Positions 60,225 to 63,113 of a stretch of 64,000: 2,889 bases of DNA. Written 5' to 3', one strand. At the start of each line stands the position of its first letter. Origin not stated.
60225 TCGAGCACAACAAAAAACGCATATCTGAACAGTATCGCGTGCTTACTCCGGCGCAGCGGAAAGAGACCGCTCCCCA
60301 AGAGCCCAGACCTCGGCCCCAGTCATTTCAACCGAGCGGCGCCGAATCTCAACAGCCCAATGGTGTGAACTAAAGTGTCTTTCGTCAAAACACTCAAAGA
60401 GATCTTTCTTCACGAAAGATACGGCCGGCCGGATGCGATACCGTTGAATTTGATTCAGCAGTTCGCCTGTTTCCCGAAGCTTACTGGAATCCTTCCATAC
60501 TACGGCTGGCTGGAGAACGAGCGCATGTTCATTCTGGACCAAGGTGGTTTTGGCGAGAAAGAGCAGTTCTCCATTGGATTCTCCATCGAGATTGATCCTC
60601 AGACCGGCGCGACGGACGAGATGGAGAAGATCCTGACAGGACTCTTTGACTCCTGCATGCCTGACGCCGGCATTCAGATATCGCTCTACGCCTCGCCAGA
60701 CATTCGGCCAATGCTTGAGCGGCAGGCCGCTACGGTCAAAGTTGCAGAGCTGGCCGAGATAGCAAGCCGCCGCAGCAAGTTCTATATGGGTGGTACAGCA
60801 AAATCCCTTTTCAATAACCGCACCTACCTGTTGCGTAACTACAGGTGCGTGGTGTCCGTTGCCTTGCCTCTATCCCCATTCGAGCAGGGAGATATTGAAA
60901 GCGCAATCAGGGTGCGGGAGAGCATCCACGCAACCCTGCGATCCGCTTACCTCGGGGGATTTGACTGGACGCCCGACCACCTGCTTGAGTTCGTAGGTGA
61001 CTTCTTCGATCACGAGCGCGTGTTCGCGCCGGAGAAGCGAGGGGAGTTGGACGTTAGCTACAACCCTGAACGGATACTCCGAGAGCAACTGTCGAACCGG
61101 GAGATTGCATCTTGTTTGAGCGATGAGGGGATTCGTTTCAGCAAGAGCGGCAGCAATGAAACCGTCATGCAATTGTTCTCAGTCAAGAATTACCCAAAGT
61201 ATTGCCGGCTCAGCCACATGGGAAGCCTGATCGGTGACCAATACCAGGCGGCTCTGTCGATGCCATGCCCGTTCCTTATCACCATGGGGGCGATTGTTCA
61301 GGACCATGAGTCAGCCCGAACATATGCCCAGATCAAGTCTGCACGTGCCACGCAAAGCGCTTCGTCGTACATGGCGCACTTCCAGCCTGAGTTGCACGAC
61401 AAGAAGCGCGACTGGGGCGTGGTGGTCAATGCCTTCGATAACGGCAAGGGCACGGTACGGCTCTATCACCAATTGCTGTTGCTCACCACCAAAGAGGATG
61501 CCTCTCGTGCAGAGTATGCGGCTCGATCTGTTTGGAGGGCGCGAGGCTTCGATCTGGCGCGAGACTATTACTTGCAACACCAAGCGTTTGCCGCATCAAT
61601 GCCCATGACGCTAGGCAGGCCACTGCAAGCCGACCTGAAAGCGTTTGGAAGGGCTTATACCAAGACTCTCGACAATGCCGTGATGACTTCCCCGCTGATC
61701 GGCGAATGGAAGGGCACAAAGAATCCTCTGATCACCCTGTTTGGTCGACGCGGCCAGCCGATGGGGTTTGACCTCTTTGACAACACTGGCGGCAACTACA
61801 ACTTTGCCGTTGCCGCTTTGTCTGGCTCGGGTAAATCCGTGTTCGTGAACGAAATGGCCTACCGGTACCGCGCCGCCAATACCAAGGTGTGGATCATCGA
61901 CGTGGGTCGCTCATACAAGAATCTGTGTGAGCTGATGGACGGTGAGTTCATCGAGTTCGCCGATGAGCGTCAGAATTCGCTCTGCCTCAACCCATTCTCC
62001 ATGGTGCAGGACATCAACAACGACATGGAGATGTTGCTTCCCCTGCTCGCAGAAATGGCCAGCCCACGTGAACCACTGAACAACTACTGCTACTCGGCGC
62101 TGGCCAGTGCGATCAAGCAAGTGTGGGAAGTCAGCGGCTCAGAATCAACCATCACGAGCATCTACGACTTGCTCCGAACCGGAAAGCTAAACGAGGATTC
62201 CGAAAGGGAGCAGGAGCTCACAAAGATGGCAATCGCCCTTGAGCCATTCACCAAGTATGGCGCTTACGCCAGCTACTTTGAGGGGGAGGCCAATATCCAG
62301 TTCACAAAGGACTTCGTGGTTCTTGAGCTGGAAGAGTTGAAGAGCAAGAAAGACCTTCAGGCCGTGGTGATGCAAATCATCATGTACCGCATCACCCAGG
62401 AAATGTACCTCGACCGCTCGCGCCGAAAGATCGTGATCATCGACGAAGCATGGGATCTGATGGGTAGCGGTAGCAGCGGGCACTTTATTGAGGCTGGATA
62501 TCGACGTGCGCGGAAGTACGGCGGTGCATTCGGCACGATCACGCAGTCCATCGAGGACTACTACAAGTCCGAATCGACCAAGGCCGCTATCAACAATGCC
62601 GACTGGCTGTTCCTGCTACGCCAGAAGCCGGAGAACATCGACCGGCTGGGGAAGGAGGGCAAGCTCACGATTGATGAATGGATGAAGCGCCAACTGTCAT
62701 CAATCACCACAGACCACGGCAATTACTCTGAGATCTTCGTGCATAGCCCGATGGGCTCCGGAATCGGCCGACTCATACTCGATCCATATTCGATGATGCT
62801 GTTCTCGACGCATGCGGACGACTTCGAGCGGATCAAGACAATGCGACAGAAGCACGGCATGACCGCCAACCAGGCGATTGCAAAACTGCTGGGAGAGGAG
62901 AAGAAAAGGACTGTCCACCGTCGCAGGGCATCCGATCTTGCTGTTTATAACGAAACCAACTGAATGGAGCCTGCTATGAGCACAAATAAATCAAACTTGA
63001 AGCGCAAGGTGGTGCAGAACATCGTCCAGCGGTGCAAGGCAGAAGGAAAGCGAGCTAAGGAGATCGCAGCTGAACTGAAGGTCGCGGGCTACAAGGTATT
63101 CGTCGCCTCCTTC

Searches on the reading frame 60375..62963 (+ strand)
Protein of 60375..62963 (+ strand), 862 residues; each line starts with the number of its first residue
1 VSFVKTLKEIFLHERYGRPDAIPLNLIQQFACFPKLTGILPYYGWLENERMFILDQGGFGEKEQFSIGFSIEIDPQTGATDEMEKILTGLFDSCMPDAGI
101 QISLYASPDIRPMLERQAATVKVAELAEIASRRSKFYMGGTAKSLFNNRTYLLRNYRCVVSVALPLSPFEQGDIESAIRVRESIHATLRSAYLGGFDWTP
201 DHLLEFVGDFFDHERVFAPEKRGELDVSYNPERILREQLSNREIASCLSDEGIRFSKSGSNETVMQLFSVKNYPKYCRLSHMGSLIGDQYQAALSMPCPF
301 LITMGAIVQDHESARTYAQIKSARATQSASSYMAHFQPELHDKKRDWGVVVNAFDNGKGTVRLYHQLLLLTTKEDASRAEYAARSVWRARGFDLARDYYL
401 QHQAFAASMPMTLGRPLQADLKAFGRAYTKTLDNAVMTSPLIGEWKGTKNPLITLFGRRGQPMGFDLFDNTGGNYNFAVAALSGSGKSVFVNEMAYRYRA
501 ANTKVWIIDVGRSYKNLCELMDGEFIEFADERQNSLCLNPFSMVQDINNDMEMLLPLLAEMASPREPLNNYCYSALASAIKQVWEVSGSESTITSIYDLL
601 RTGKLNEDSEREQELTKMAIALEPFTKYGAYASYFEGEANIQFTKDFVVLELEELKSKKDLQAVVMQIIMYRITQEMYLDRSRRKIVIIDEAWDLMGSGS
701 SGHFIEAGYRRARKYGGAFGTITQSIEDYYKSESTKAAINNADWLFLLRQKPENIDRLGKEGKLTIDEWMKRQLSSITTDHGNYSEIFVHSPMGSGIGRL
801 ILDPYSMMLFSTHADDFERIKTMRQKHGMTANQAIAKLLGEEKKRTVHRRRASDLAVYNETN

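Call 5: search_protein_families(library=pfam, proteins=[window:60375-62963:+], max_evalue=0.01)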
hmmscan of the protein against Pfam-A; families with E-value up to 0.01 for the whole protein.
window:60375-62963:+ (862 aa): 4 families
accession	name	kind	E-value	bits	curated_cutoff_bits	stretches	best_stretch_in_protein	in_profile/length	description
PF11130.14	TraC_F_IV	-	2.8e-64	217.9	28.1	1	37-413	2-375/375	TraC protein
PF19044.6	P-loop_TraG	-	3.9e-44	151.4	25.8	1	459-839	9-410/413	TraG P-loop domain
PF12846.13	AAA_10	-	1.7e-13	50.8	27.5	1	476-735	23-292/362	AAA-like domain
PF01935.23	DUF87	-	0.0031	18.1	23.2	1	477-656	26-205/220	Helicase HerA, central domain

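Call 6: find_encoding_contigs(protein=window:60375-62963:+, flank=10000, max_places=6)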
Protein window:60375-62963:+ (862 aa): 3 contigs read that carry it; 2 places shown.
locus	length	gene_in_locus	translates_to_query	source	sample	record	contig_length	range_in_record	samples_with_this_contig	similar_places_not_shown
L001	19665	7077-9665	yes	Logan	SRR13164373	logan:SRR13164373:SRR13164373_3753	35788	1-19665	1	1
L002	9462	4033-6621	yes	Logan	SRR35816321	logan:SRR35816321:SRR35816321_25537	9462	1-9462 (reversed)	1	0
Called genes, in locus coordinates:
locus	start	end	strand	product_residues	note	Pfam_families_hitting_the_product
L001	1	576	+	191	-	?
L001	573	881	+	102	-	-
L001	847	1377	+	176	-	PF05280:FlhC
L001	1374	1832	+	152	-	PF01464:SLT, PF18896:SLT_3 (weak)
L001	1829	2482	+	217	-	PF00691:OmpA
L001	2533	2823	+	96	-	-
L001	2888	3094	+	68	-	-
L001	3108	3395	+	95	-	PF07178:TraL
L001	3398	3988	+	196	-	PF05309:TraE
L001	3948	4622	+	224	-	PF06586:TraK_N, PF23536:TraK_C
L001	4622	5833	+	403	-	PF03743:TrbI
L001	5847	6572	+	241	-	PF10411:DsbC_N, PF13098:Thioredoxin_2, PF01323:DSBA (faint)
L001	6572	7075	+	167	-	PF09676:TraV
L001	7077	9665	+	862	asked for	PF11130:TraC_F_IV, PF19044:P-loop_TraG, PF12846:AAA_10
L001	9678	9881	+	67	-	-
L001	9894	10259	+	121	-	-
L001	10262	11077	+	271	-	PF13728:TraF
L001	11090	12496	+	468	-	PF06122:TraH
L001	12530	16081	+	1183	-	PF07916:TraG_N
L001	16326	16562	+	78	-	PF04014:MazE_antitoxin (weak)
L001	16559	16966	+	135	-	PF01850:PIN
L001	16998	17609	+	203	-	-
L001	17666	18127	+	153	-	PF08238:Sel1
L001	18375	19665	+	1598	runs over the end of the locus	PF13156:Mrr_cat_2, PF00270:DEAD, PF04851:ResIII, PF00271:Helicase_C, PF22240:ISP_coupler, PF02384:N6_Mtase (weak), PF07669:Eco57I (weak), PF18135:Type_ISP_C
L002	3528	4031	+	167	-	PF09676:TraV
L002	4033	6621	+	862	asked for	PF11130:TraC_F_IV, PF19044:P-loop_TraG, PF12846:AAA_10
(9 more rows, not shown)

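Call 19: search_dna_similar(query=window:60375-62963:+, collection=plasmids, mode=protein, max_rows=25)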
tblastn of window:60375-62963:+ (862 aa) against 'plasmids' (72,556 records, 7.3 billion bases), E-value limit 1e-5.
The search stops at 5000 records and this limit was reached: more records match than are counted here, and every count below describes the 5000 best-scoring records only.
Records with a match: at least 5000; places in all: 5124; records where one place covers at least 80% of the query: 4966.
Best place of each record, by identity: 60-80% 1; <60% 4999.
By first word of the organism name: Escherichia 2455; Klebsiella 628; Salmonella 303; Acinetobacter 262; Enterobacter 188; Citrobacter 180; Providencia 149; Burkholderia 107; Vibrio 100; Shigella 85; and 108 more.
By predicted mobility (MOB-suite, as given by PLSDB): conjugative 4474; mobilizable 266; non-mobilizable 260.
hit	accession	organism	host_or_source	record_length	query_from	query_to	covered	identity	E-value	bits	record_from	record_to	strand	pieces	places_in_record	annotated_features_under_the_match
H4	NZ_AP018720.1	Sulfuricystis multivorans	-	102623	1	848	98%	65.8%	0e+0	1150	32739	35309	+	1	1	traC: type IV secretion system protein TraC | traV: type IV conjugative transfer system lipoprotein TraV | hypothetical protein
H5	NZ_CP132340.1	Janthinobacterium sp. J1-1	pure culture,Mixed solution of sediment ...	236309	2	845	98%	41.4%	0e+0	623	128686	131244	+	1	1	traC: type IV secretion system protein TraC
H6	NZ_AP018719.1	Sulfuricystis multivorans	-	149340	33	841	94%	42.0%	0e+0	624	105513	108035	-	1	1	traC: type IV secretion system protein TraC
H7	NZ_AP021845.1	Azospira sp. I09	-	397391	2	826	96%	40.6%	0e+0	621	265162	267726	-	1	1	traC: type IV secretion system protein TraC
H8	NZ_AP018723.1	Thiomicrorhabdus aquaedulcis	-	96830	36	839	93%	41.3%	1e-166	614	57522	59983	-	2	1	DUF5934 domain-containing protein | ATP-binding protein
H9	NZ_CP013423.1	Burkholderia savannae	soil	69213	23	839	95%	37.7%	3e-152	502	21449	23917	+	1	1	traC: type IV secretion system protein TraC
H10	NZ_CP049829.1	Janthinobacterium lividum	single organism,water pond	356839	29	841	94%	37.7%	2e-162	532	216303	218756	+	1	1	traC: type IV secretion system protein TraC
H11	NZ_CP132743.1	Mycetohabitans endofungorum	Rhizopus microsporus,culture isolated ...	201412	23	848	96%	36.9%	1e-150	498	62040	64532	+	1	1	traC: type IV secretion system protein TraC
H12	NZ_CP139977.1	Janthinobacterium lividum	-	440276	40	841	93%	37.9%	1e-163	535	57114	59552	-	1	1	traC: type IV secretion system protein TraC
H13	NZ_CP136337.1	Piscinibacter gummiphilus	single cell,soil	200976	29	839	94%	37.3%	3e-157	517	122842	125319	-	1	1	traC: type IV secretion system protein TraC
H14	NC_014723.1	Mycetohabitans rhizoxinica HKI 454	-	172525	23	839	95%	37.0%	3e-150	496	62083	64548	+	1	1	traC: type IV secretion system protein TraC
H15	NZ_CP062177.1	Mycetohabitans rhizoxinica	-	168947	23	839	95%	36.9%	5e-149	493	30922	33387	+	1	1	traC: type IV secretion system protein TraC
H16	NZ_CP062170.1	Mycetohabitans endofungorum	-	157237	23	848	96%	36.4%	8e-151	498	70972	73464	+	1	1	traC: type IV secretion system protein TraC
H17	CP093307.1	Ralstonia insidiosa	-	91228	66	851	91%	37.7%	2e-149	494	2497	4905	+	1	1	traC: type IV secretion system protein TraC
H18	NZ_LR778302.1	Denitratisoma oestradiolicum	-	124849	61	849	89%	38.3%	3e-136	513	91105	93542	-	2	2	traC: type IV secretion system protein TraC | hypothetical protein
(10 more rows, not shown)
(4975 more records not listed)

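Call 39: find_homologous_proteins(query=L001:12530-16081:+, max_evalue=1e-30)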
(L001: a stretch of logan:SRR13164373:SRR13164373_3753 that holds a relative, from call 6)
Query L001:12530-16081:+ (1183 aa): 669 proteins with E <= 1e-30 among 8000 candidates; the best 120 are listed.
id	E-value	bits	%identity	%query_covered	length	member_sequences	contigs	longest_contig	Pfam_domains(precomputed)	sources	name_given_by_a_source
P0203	0.0e+0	2503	99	100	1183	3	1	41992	PF07916.17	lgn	-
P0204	0.0e+0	2165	86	100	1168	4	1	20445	PF07916.17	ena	-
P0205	0.0e+0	2109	84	100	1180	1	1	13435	PF07916.17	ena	-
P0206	0.0e+0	2105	84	99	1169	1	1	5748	PF07916.17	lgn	-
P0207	0.0e+0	2042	84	96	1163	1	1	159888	PF07916.17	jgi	jgi:conjugal transfer mating pair stabilization protein TraG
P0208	0.0e+0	2000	84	94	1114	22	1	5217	PF07916.17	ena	-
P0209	0.0e+0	1936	78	100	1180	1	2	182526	PF07916.17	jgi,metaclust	metaclust:\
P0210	0.0e+0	1874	77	95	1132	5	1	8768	PF07916.17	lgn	-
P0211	0.0e+0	1814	76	94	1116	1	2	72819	PF07916.17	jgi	jgi:conjugal transfer mating pair stabilization protein TraG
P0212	0.0e+0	1693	70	95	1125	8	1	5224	PF07916.17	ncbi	-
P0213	0.0e+0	1654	84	79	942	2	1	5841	PF07916.17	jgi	-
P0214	0.0e+0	1538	63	100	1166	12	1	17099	PF07916.17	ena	-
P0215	0.0e+0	1530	66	94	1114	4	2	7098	PF07916.17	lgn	-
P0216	0.0e+0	1463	62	94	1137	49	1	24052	PF07916.17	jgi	-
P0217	0.0e+0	1448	62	94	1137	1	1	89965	PF07916.17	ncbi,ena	-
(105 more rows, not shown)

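Call 40: find_encoding_contigs(protein=P0207, flank=10000, max_places=1)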
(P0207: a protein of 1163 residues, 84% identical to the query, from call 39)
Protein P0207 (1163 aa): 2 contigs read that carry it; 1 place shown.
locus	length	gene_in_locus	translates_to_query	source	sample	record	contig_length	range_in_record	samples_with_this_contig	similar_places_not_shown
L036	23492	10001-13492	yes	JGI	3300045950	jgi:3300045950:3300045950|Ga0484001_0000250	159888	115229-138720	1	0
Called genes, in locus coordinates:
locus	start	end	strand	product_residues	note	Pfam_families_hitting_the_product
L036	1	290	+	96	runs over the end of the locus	-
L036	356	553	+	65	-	-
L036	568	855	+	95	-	PF07178:TraL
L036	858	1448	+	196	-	PF05309:TraE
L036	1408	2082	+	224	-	PF06586:TraK_N, PF23536:TraK_C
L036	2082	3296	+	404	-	PF03743:TrbI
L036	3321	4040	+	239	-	PF10411:DsbC_N, PF13098:Thioredoxin_2, PF01323:DSBA (faint)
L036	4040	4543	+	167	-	PF09676:TraV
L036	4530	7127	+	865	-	PF11130:TraC_F_IV, PF19044:P-loop_TraG, PF12846:AAA_10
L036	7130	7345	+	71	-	-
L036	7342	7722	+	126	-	-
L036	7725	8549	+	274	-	PF13728:TraF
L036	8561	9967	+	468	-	PF06122:TraH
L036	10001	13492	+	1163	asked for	PF07916:TraG_N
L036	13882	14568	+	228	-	PF09669:Phage_pRha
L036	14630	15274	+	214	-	-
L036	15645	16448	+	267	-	PF12686:DUF3800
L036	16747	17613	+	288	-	PF10134:RPA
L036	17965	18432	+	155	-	PF19456:MobI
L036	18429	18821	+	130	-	-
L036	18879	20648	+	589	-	PF10412:TrwB_AAD_bind (weak), PF12696:TraG-D_C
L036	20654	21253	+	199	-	-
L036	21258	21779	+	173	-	PF04307:YdjM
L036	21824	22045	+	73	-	-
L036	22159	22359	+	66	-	-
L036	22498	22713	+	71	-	-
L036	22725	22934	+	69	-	-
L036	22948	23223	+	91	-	-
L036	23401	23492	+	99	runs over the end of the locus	-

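Call 41: find_encoding_contigs(protein=P0203, flank=10000, max_places=2)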
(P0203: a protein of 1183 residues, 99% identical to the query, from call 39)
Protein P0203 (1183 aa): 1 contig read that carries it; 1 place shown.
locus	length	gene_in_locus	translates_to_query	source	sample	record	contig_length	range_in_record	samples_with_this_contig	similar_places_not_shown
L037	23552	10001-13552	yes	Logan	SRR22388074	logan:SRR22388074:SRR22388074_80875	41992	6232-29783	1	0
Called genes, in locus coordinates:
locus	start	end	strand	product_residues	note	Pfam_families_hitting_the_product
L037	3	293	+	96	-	-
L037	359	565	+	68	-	-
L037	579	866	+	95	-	PF07178:TraL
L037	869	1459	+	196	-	PF05309:TraE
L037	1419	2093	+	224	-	PF06586:TraK_N, PF23536:TraK_C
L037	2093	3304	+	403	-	PF03743:TrbI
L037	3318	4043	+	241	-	PF10411:DsbC_N, PF13098:Thioredoxin_2, PF01323:DSBA (faint)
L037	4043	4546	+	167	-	PF09676:TraV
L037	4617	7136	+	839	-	PF11130:TraC_F_IV, PF19044:P-loop_TraG, PF12846:AAA_10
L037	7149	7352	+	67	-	-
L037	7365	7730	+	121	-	-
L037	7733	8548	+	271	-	PF13728:TraF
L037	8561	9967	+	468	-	PF06122:TraH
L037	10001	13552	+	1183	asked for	PF07916:TraG_N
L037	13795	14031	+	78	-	PF04014:MazE_antitoxin (weak)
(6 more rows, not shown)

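Call 42: find_encoding_contigs(protein=P0217, flank=10000, max_places=1)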
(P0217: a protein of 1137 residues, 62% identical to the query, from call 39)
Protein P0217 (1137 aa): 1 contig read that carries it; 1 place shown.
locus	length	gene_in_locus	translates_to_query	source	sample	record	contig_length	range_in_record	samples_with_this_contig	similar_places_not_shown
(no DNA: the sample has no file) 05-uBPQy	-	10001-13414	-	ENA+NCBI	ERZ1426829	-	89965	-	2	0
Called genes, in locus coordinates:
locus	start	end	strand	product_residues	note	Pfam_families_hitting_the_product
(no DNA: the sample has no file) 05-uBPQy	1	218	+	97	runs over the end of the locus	PF07178:TraL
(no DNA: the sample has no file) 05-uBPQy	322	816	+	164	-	PF05309:TraE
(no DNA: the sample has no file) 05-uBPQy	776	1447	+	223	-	PF06586:TraK_N, PF23536:TraK_C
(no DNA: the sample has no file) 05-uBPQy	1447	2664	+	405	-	PF03743:TrbI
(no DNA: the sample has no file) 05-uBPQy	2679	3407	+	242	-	PF10411:DsbC_N, PF13098:Thioredoxin_2, PF13462:Thioredoxin_4 (faint), PF01323:DSBA (faint)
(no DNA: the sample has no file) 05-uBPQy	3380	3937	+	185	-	PF09676:TraV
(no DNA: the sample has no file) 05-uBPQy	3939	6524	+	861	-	PF11130:TraC_F_IV, PF19044:P-loop_TraG, PF12846:AAA_10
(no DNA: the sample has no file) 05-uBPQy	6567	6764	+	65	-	-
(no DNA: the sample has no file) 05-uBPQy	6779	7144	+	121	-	-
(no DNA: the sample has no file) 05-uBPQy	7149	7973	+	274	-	PF13728:TraF, PF00578:AhpC-TSA (faint)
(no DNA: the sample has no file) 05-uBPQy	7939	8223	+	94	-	-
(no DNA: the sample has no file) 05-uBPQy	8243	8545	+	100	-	-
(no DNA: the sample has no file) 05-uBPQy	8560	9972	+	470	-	PF06122:TraH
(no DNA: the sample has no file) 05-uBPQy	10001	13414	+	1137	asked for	PF07916:TraG_N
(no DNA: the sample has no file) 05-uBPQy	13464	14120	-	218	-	-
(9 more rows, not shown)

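Call 43: find_encoding_contigs(protein=P0211, flank=10000, max_places=1)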
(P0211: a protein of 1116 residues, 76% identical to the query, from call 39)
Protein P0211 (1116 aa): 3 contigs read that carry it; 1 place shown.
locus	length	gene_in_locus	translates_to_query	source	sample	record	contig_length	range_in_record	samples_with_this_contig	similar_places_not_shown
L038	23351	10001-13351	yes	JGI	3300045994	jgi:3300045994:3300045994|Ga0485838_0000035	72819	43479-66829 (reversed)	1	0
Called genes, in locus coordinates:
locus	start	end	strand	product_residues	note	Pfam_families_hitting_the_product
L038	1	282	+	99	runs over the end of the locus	-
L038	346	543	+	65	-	-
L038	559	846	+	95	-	PF07178:TraL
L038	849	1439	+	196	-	PF05309:TraE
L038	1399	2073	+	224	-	PF06586:TraK_N, PF23536:TraK_C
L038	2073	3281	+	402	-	PF03743:TrbI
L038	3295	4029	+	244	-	PF10411:DsbC_N, PF13098:Thioredoxin_2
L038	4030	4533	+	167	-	PF09676:TraV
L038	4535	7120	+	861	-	PF11130:TraC_F_IV, PF19044:P-loop_TraG, PF12846:AAA_10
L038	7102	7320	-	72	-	-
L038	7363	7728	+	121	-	-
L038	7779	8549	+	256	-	PF13728:TraF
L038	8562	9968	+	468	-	PF06122:TraH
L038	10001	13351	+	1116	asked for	PF07916:TraG_N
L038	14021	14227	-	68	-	-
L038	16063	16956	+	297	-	PF10134:RPA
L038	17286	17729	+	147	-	PF19456:MobI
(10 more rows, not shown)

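Call 44: find_encoding_contigs(protein=P0209, flank=10000, max_places=1)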
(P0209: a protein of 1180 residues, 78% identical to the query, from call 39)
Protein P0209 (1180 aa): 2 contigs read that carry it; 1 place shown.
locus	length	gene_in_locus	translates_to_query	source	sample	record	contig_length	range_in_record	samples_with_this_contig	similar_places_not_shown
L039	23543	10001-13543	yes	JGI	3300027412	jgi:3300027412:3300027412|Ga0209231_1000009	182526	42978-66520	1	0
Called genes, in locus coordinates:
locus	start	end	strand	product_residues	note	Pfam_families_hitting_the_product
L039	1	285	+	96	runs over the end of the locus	-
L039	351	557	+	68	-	-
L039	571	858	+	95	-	PF07178:TraL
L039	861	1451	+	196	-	PF05309:TraE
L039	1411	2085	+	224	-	PF06586:TraK_N, PF23536:TraK_C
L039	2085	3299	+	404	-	PF03743:TrbI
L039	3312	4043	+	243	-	PF10411:DsbC_N, PF13098:Thioredoxin_2, PF01323:DSBA (faint)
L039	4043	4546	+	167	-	PF09676:TraV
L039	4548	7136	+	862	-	PF11130:TraC_F_IV, PF19044:P-loop_TraG, PF12846:AAA_10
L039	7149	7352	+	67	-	-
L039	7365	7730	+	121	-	-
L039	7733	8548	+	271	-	PF13728:TraF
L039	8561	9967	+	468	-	PF06122:TraH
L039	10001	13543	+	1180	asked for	PF07916:TraG_N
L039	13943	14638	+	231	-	PF09669:Phage_pRha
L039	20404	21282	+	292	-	PF10134:RPA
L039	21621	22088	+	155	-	PF19456:MobI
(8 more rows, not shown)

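Call 46: find_related_loci(query=L036:18879-20648:+, collection=metagenome_contigs, flank=10000)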
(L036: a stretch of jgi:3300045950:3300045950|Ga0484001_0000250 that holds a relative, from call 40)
Query L036:18879-20648:+ (589 aa) in metagenome_contigs; peptide patterns used: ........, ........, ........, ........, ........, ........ (x = any residue, [..] = any of these).
292 stretches matched a pattern; 145 encode a relative of the query (tblastn E <= 1e-3); the best 80 are kept; 80 distinct loci.
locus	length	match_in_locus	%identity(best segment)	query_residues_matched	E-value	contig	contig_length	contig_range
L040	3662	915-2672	93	1-586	0e+0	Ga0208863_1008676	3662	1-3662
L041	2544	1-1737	93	8-586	0e+0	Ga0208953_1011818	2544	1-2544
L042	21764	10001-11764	92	1-588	0e+0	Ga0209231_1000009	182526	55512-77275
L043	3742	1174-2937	92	1-588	0e+0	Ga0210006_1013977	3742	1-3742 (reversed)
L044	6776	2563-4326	92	1-588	0e+0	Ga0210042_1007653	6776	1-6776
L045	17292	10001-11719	89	1-573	0e+0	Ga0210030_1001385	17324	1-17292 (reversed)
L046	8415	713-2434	87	13-586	0e+0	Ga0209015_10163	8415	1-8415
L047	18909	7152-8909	86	1-586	0e+0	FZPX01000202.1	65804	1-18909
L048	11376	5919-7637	88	1-573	0e+0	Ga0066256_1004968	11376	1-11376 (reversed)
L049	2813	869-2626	82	1-586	0e+0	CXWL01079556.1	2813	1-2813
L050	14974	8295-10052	79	1-586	0e+0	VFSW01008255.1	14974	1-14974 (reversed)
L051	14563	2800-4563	78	1-588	0e+0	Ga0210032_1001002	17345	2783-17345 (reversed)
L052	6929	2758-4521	78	1-588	0e+0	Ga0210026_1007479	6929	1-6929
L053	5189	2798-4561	78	1-588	0e+0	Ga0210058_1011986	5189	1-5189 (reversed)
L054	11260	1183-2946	78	1-588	0e+0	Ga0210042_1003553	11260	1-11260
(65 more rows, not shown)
